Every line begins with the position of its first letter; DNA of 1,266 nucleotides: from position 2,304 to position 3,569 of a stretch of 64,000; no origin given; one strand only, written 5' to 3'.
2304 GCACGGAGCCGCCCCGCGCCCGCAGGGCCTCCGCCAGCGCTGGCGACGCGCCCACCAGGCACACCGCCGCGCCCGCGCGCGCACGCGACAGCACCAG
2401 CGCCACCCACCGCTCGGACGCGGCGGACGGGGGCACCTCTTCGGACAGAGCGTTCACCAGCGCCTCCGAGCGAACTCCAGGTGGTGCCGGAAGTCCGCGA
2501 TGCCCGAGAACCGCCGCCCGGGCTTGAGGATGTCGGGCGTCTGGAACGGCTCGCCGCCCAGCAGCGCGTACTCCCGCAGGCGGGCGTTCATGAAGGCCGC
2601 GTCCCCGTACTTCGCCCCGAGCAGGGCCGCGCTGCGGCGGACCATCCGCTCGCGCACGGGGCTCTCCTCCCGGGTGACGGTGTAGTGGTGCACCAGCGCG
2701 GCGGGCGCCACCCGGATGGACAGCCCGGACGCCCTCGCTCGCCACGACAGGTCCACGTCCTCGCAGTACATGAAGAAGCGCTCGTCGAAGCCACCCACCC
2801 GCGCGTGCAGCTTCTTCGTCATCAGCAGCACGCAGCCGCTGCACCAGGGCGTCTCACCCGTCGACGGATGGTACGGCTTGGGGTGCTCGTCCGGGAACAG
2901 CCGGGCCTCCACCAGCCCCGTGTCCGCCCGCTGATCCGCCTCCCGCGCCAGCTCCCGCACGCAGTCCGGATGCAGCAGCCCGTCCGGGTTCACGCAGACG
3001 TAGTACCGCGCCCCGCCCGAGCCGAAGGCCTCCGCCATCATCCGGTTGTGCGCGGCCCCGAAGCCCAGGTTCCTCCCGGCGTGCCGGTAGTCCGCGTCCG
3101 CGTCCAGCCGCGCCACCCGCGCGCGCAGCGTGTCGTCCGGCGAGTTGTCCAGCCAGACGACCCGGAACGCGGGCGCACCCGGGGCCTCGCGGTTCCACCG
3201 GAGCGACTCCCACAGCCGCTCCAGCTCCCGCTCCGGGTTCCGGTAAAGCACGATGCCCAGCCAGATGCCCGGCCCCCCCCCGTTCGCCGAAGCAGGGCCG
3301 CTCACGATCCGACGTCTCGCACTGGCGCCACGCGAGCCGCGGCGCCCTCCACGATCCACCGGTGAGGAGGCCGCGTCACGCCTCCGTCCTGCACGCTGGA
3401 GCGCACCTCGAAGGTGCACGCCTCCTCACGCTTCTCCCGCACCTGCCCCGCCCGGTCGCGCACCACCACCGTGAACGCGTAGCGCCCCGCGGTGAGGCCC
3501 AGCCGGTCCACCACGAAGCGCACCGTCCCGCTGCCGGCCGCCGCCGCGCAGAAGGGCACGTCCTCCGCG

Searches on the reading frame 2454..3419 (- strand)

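Call 88: search_protein_families(library=pfam, proteins=[window:2454-3419:-], max_evalue=0.001)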
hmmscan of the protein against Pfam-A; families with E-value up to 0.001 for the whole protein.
window:2454-3419:- (321 aa): 4 families
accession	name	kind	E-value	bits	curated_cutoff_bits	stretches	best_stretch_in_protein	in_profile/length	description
PF00535.33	Glycos_transf_2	-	3e-09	37.5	23.3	1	57-210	4-155/168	Glycosyl transferase family 2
PF13632.12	Glyco_trans_2_3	-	9.9e-06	25.9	27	1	191-250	71-128/198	Glycosyl transferase family group 2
PF02709.20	Glyco_transf_7C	-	3.1e-05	24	23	1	193-247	19-73/78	N-terminal domain of galactosyltransferase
PF13641.12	Glyco_tranf_2_3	-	0.00018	22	27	1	188-250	154-216/230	Glycosyltransferase like family 2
